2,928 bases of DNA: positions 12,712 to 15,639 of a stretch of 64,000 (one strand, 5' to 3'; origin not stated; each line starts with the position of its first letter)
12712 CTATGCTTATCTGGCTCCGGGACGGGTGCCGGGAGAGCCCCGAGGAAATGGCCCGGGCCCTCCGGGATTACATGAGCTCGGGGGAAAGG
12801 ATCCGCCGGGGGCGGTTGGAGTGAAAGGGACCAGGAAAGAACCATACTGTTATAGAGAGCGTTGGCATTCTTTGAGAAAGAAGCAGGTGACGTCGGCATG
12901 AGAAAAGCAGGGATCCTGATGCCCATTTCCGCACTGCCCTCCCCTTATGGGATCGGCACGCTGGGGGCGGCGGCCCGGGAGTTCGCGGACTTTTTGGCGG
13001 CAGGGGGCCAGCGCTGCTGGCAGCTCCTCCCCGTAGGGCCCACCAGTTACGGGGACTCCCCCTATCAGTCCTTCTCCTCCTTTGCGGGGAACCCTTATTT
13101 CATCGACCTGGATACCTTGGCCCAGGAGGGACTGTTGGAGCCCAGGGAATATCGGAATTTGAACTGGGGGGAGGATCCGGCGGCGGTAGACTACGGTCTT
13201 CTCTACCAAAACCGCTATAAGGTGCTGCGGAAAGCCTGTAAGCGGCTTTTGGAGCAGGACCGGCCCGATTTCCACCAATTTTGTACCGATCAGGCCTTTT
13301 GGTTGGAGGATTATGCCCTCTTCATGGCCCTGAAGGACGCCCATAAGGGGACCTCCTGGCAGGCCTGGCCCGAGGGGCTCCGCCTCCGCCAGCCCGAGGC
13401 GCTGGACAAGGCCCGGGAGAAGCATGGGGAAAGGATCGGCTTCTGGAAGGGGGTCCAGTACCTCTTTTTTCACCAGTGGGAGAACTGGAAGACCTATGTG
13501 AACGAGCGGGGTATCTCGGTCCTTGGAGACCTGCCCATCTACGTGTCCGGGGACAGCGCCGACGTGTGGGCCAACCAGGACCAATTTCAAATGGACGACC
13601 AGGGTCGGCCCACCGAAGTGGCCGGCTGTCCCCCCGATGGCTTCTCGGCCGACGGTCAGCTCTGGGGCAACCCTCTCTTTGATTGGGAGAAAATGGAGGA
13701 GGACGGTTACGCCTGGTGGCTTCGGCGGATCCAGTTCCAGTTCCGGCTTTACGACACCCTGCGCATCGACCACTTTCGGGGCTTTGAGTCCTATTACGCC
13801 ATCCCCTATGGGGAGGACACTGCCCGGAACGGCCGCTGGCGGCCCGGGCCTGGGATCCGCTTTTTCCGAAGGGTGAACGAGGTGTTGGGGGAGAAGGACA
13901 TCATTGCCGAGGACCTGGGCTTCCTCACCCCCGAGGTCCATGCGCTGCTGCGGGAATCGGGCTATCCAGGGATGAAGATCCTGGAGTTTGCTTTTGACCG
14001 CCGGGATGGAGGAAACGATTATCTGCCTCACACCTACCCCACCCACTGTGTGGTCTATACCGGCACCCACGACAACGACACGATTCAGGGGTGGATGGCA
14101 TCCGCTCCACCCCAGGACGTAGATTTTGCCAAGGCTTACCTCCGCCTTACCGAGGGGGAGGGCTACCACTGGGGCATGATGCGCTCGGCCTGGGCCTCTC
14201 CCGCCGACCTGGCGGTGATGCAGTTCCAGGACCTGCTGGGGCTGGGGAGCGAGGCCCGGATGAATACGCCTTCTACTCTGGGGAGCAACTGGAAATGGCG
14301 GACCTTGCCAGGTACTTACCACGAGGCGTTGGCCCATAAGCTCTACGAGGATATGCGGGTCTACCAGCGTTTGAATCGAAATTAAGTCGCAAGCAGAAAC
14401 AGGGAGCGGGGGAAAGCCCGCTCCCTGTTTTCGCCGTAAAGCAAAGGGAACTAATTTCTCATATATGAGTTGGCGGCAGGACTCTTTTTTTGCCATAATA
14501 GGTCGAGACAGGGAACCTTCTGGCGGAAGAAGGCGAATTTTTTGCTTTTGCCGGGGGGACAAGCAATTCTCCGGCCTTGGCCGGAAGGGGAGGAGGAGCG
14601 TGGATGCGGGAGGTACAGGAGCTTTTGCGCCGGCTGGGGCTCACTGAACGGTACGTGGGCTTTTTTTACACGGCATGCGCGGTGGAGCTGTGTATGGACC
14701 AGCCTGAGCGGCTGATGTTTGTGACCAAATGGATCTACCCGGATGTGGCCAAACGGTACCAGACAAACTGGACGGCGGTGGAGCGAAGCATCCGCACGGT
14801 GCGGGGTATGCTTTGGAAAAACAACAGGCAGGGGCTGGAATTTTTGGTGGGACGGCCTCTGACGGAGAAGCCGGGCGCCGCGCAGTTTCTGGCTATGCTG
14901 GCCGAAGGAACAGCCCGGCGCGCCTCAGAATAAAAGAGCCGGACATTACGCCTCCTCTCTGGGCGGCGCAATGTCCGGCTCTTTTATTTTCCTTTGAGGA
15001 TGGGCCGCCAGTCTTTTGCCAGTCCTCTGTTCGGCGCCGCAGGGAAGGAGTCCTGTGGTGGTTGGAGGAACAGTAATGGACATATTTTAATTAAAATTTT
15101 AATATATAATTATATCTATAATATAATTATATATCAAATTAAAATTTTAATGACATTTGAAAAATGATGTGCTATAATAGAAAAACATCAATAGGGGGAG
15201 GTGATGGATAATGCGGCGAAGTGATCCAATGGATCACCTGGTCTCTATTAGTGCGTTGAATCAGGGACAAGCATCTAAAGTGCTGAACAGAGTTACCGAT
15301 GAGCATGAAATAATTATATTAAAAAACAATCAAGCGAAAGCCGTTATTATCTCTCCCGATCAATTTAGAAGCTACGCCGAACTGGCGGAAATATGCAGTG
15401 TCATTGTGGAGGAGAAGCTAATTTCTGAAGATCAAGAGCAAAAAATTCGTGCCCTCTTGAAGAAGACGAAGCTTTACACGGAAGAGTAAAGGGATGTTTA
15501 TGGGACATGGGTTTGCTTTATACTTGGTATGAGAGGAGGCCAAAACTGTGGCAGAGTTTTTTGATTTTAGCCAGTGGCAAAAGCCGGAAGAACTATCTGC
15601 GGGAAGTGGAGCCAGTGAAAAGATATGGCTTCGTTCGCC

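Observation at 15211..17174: Tricistronic split-Hip kinase module: Phd/YefM-like protein, N-terminally truncated HipA-family kinase, HipS-like::HIRAN protein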

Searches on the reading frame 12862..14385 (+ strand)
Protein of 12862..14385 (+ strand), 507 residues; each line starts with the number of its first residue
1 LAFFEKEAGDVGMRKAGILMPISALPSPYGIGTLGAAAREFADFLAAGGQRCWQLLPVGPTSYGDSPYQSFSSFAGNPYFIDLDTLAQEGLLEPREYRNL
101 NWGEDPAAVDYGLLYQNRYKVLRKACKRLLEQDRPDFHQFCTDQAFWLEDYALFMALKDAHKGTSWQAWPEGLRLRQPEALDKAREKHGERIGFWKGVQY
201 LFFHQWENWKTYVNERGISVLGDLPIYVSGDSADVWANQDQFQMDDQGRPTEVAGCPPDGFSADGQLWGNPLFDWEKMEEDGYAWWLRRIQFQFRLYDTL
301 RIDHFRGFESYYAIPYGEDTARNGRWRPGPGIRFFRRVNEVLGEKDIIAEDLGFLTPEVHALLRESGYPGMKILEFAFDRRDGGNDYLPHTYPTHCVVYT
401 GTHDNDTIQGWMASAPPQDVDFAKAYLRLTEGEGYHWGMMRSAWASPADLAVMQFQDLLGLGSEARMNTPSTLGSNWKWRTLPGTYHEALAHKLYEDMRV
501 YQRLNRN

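Call 3: search_protein_families(library=pfam, proteins=[window:12862-14385:+], max_evalue=1)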
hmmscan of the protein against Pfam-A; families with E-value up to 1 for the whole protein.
window:12862-14385:+ (507 aa): 1 family
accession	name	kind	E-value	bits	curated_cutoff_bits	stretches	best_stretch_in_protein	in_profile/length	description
PF02446.23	Glyco_hydro_77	-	6e-183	609.4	25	1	20-482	1-460/465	4-alpha-glucanotransferase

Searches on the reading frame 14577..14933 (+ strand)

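Call 3: search_protein_families(library=pfam, proteins=[window:14577-14933:+], max_evalue=1)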
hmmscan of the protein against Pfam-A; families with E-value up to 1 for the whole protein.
window:14577-14933:+ (118 aa): 1 family
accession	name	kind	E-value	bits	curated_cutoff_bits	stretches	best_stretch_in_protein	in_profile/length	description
PF08769.17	Spo0A_C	-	2.5e-25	88.9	25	1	13-110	1-102/104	Sporulation initiation factor Spo0A C terminal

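Call 4: search_protein_families(library=ncbifam, proteins=[window:14577-14933:+], max_evalue=1)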
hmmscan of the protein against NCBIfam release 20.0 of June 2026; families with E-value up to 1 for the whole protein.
window:14577-14933:+ (118 aa): 2 families
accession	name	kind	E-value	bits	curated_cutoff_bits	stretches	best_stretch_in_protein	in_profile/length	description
TIGR02875.1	spore_0_A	equivalog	1.6e-13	50.5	200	1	12-110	151-253/262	sporulation transcription factor Spo0A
NF047320.1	morpho_MmpB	equivalog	0.12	12.4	34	1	10-22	14-26/39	morphogenic membrane protein MmpB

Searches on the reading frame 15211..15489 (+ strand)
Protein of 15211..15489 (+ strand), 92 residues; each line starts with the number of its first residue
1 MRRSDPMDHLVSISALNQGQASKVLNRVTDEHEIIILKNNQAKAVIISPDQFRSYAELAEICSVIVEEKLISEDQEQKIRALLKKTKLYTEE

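Call 3: search_protein_families(library=pfam, proteins=[window:15211-15489:+], max_evalue=1)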
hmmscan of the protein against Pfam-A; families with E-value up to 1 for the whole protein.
window:15211-15489:+ (92 aa): 4 families
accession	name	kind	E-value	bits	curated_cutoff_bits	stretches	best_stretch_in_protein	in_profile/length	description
PF02604.26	PhdYeFM_antitox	-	7.5e-10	38.9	29.8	1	11-64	4-57/74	Antitoxin Phd_YefM, type II toxin-antitoxin system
PF11977.14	RNase_Zc3h12a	-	0.049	13.8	23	1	28-72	86-130/154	Zc3h12a-like Ribonuclease NYN domain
PF10733.14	DUF2525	-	0.057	13.9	27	1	36-60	20-44/60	Protein of unknown function (DUF2525)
PF03337.18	Pox_F12L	-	0.061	12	25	1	21-66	15-58/648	Poxvirus F12L protein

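Call 4: search_protein_families(library=ncbifam, proteins=[window:15211-15489:+], max_evalue=1)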
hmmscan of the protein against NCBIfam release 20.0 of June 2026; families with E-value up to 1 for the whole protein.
window:15211-15489:+ (92 aa): 3 families
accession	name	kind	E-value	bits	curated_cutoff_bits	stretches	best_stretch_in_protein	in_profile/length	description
TIGR01552.1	phd_fam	subfamily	1.8e-05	24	20.8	1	19-60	9-50/53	type II toxin-antitoxin system prevent-host-death family antitoxin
NF041754.1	sbcd_Bac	equivalog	0.026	13.7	750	1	5-85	86-165/390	exonuclease subunit SbcD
NF008499.0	PRK11409.1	equivalog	0.039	14.1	121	1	11-60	4-53/83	YoeB-YefM toxin-antitoxin system antitoxin YefM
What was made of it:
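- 15211..15489 (+): phd-like gene: 92-aa Phd/YefM-family protein. Proposed DNA-binding autorepressor (HipB analogue) with a conserved C-terminal helix. Pfam PF02604 E 7.5e-10 and NCBIfam phd_fam, both above cut-off (calls 3, 4).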

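Call 5: search_protein_families(library=padloc, proteins=[window:15211-15489:+], max_evalue=1)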
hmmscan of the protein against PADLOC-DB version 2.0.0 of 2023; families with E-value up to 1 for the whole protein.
window:15211-15489:+ (92 aa): 0 families
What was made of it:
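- PADLOC has no model for a third gene (call 5).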

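Call 30: search_solved_structures(query=window:15211-15489:+, max_evalue=1, show_alignments=2)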
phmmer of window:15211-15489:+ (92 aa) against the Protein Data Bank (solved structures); distinct sequences matched with E-value up to 1: 4.
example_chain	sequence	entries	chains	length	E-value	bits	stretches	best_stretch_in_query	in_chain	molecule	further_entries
3hs2_A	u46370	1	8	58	0.13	16.1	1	18-59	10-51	Prevent host death protein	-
3hry_A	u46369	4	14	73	0.15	15.9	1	18-59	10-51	Prevent host death protein | Antitoxin phd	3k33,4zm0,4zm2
8wzc_A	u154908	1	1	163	0.36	14.7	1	9-71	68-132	Protein KHNYN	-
9s2d_A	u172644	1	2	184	0.46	14.4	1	9-71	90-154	Protein KHNYN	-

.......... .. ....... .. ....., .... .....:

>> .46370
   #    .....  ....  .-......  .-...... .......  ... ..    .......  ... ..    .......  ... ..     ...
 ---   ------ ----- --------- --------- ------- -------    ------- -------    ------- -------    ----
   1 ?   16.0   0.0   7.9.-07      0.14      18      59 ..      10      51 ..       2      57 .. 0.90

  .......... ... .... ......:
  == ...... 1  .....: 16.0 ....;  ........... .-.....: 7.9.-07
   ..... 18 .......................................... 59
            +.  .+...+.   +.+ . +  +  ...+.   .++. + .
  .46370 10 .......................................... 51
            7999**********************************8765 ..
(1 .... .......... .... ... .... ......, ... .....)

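Call 40: find_related_loci(query=A3, collection=metagenome_contigs, flank=3500)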
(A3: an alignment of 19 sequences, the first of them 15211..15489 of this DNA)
Query A3 (92 aa) in metagenome_contigs; peptide patterns used: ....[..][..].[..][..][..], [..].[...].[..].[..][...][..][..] (x = any residue, [..] = any of these).
506 stretches matched a pattern; 28 encode a relative of the query (tblastn E <= 1e-3); 28 distinct loci.
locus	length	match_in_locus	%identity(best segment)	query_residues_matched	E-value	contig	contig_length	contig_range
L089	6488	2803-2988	37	4-71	1e-12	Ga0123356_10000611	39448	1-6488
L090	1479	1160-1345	37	4-71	1e-12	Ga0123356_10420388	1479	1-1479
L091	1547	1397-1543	43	4-52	4e-12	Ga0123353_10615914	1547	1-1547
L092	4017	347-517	42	2-60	2e-10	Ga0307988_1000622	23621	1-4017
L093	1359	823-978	35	1-52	3e-10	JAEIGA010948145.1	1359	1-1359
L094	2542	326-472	39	4-52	4e-10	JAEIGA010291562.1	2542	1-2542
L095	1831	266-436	32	7-63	1e-9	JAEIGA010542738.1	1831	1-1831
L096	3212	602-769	32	7-62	1e-9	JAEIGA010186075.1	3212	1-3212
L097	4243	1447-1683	31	9-89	1e-9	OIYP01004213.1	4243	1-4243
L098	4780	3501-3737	30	7-87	5e-9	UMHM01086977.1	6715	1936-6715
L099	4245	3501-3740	28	7-88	8e-9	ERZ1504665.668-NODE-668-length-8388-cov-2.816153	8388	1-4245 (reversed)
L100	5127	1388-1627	28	7-88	8e-9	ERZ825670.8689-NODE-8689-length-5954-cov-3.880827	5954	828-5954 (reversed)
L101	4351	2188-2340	39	7-57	8e-9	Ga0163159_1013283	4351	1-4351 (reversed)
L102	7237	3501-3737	30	7-87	8e-9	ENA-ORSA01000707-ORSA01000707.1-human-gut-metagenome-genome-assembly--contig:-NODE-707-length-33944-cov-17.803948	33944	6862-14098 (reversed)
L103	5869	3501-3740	28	7-88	8e-9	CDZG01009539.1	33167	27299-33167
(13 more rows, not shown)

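Call 54: search_solved_structures(query=A3, max_evalue=0.1, show_alignments=2)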
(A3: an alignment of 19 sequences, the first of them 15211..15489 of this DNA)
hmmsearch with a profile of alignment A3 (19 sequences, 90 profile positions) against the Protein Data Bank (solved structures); distinct sequences matched with E-value up to 0.1: 4.
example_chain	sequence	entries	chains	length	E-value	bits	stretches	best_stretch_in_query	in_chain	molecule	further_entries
3g5o_A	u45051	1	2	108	0.028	17.6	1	5-58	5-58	Uncharacterized protein Rv2865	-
9fy6_A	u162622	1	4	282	0.048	16.8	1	28-65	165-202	Bacteriocin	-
3hs2_A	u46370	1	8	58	0.074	16.2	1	17-58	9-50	Prevent host death protein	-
3hry_A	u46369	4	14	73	0.093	15.9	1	17-59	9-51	Prevent host death protein | Antitoxin phd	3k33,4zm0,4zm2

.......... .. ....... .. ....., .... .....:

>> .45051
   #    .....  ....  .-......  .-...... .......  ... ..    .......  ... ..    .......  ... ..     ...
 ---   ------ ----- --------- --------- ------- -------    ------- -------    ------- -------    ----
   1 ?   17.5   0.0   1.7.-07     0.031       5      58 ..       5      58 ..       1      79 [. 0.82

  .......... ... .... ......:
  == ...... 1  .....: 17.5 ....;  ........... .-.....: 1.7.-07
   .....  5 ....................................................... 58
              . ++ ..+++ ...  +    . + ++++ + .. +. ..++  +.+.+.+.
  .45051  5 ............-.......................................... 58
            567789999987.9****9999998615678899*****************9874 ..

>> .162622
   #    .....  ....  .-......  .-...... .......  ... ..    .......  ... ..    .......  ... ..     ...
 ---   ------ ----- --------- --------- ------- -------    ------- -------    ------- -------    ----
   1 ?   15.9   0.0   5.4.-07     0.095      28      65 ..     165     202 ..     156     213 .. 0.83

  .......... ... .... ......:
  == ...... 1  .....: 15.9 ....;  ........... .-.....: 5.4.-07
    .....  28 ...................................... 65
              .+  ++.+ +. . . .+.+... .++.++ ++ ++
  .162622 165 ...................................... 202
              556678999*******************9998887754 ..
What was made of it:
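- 15211..15489 (+): Profile hits to Rv2865 and P1 Phd (call 54).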

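Call 66: list_cluster_members(proteins=[window:15211-15489:+, window:15548-16477:+, window:16473-17174:+])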
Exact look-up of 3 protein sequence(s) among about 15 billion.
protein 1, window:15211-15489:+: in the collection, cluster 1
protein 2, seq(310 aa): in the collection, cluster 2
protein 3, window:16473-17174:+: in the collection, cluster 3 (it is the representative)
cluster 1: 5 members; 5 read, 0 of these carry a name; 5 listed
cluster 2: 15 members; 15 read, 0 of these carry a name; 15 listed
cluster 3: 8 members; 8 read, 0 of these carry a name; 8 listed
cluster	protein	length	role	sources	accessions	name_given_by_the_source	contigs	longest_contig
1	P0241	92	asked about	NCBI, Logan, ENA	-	-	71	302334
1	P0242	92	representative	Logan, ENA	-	-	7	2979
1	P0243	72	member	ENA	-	-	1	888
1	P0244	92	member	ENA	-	-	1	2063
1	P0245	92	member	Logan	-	-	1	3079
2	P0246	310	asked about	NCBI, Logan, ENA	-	-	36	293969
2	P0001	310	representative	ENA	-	-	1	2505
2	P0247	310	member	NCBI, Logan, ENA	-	-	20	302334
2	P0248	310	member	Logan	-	-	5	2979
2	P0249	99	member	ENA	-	-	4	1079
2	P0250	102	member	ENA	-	-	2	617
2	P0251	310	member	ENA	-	-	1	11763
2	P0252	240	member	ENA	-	-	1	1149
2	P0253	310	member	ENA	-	-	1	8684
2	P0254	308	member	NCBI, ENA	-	-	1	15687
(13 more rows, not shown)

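Call 79: search_protein_families(library=pfam, proteins=[L092:670-990:+, L101:2487-2819:+, L092:320-670:+, L101:2098-2487:+, L089:2791-3114:+], max_evalue=0.01)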
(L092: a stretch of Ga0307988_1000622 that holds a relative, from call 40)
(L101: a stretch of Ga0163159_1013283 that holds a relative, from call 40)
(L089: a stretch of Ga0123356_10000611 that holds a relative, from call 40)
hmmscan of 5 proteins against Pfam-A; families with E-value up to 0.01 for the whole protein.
L092:670-990:+ (106 aa): 1 family
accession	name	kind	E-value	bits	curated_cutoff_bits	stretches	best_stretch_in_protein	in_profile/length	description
PF05016.21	ParE_toxin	-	0.0023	18.9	23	1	9-88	6-84/89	ParE toxin of type II toxin-antitoxin system, parDE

L101:2487-2819:+ (110 aa): 1 family
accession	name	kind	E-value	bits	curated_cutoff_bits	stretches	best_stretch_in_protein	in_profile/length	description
PF05016.21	ParE_toxin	-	0.00037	21.4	23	1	5-91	1-83/89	ParE toxin of type II toxin-antitoxin system, parDE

L092:320-670:+ (116 aa): 2 families
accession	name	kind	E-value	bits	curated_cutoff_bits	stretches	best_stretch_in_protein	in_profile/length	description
PF02604.26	PhdYeFM_antitox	-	1.8e-07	31.3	29.8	1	19-77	4-60/74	Antitoxin Phd_YefM, type II toxin-antitoxin system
PF18506.7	RelB-like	-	0.0012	19.1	27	1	42-70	5-33/62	RelB Antitoxin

L101:2098-2487:+ (129 aa): 2 families
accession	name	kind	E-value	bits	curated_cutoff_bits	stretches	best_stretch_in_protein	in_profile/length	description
PF02604.26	PhdYeFM_antitox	-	2.7e-09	37.1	29.8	1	33-100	2-67/74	Antitoxin Phd_YefM, type II toxin-antitoxin system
PF18506.7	RelB-like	-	0.0035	17.6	27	1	60-88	8-36/62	RelB Antitoxin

L089:2791-3114:+ (107 aa): 2 families
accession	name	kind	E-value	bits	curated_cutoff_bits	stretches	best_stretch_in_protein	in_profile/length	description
PF02604.26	PhdYeFM_antitox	-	6.6e-10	39.1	29.8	1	12-79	4-71/74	Antitoxin Phd_YefM, type II toxin-antitoxin system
PF18506.7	RelB-like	-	0.00089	19.5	27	1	34-65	5-36/62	RelB Antitoxin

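Call 80: search_protein_families(library=pfam, alignment_id=A3, max_evalue=0.01)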
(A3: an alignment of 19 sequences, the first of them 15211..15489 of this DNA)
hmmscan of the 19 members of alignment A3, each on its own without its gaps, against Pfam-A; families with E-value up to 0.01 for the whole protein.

A. member 1, window:15211-15489:+ (92 aa): 1 family
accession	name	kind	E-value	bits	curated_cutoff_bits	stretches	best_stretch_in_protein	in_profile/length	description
PF02604.26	PhdYeFM_antitox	-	7.5e-10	38.9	29.8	1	11-64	4-57/74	Antitoxin Phd_YefM, type II toxin-antitoxin system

B. families by the number of members that match (of 19 scanned): 3 families
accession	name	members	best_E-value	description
PF02604.26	PhdYeFM_antitox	18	7.5e-10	Antitoxin Phd_YefM, type II toxin-antitoxin system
PF18506.7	RelB-like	2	0.00019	RelB Antitoxin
PF23499.1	YnfU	1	0.0068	YnfU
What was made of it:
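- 15211..15489 (+): 18 of 19 orthologues hit PF02604 (call 80).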
